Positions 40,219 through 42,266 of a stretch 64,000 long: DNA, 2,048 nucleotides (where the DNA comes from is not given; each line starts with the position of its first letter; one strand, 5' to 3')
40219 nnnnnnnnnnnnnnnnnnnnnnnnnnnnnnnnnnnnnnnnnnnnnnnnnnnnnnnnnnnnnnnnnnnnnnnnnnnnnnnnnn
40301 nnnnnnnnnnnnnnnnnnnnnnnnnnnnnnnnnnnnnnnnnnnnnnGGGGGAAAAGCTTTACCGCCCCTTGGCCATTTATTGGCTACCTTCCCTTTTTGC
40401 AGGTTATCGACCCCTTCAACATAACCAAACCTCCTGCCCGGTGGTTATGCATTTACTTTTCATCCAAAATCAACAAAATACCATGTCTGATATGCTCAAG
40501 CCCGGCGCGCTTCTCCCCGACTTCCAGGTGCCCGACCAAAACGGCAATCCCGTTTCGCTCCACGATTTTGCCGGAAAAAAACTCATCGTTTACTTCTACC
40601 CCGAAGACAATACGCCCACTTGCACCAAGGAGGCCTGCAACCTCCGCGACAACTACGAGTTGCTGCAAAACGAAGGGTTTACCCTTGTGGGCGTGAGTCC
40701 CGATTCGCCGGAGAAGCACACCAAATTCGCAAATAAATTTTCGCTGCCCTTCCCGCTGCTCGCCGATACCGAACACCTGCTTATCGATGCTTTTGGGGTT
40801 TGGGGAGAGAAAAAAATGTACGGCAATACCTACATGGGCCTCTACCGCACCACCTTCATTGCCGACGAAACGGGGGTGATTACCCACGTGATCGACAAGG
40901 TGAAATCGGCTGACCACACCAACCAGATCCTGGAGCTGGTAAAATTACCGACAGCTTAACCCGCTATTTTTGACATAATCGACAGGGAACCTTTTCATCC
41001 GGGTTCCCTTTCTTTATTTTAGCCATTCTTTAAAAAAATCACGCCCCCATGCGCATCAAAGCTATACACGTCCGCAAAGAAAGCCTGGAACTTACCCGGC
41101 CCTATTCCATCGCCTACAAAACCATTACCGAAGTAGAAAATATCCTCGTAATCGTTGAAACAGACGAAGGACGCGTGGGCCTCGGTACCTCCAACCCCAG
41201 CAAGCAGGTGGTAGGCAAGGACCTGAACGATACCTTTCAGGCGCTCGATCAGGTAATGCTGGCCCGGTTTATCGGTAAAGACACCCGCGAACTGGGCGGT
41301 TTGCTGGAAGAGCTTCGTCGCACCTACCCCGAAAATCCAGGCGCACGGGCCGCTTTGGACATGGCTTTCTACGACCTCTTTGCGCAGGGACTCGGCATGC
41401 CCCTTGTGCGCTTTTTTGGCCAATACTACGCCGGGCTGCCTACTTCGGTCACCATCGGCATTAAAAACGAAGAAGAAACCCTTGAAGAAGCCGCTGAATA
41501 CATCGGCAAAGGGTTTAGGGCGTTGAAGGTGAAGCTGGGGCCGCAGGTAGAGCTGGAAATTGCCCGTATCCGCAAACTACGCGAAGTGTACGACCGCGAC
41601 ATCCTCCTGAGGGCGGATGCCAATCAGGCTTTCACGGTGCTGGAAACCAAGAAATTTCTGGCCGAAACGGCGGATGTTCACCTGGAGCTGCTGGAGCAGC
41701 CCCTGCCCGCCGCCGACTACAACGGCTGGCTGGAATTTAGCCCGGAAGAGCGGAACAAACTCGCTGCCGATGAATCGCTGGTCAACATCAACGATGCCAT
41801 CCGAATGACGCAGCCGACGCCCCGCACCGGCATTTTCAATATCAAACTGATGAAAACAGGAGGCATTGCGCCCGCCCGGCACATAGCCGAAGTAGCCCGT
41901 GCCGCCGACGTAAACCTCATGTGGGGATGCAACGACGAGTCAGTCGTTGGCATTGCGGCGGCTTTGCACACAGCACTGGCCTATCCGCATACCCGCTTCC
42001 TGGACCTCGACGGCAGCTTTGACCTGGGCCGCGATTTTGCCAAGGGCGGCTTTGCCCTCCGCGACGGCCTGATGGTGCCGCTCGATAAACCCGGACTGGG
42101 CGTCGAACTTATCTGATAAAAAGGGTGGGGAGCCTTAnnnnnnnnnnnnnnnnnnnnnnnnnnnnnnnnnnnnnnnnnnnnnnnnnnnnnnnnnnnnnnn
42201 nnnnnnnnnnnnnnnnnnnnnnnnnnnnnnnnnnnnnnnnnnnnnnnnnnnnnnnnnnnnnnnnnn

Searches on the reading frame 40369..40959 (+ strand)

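Call 17: search_protein_families(library=pfam, proteins=[window:40369-40959:+], max_evalue=0.001)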
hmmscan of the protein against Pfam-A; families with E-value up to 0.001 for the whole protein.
window:40369-40959:+ (196 aa): 3 families
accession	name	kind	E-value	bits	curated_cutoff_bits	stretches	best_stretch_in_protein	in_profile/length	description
PF00578.27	AhpC-TSA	-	4.1e-39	133.8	26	1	46-173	2-123/124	AhpC/TSA family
PF08534.16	Redoxin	-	4.2e-25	88.7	26.6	1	45-180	2-137/148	Redoxin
PF13911.12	AhpC-TSA_2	-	4.3e-05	24.3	27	1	92-147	2-57/114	AhpC/TSA antioxidant enzyme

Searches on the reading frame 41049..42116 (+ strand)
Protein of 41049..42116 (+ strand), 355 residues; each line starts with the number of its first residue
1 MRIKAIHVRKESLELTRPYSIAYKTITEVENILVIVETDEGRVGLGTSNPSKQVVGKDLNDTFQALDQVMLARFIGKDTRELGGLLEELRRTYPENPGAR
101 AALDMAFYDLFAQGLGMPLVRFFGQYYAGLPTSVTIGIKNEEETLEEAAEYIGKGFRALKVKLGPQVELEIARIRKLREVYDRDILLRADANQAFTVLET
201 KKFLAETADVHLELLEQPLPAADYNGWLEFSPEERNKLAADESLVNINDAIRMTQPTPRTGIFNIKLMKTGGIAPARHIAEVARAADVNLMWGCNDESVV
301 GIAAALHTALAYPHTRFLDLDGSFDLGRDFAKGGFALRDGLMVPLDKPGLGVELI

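Call 17: search_protein_families(library=pfam, proteins=[window:41049-42116:+], max_evalue=0.001)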
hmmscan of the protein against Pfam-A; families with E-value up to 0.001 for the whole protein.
window:41049-42116:+ (355 aa): 2 families
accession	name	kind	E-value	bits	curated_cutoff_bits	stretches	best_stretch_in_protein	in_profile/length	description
PF13378.12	MR_MLE_C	-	1.3e-42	146.4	29.4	1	144-354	2-215/219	Enolase C-terminal domain-like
PF02746.21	MR_MLE_N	-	7.5e-13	49.2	22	1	8-124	6-117/117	Mandelate racemase / muconate lactonizing enzyme, N-terminal domain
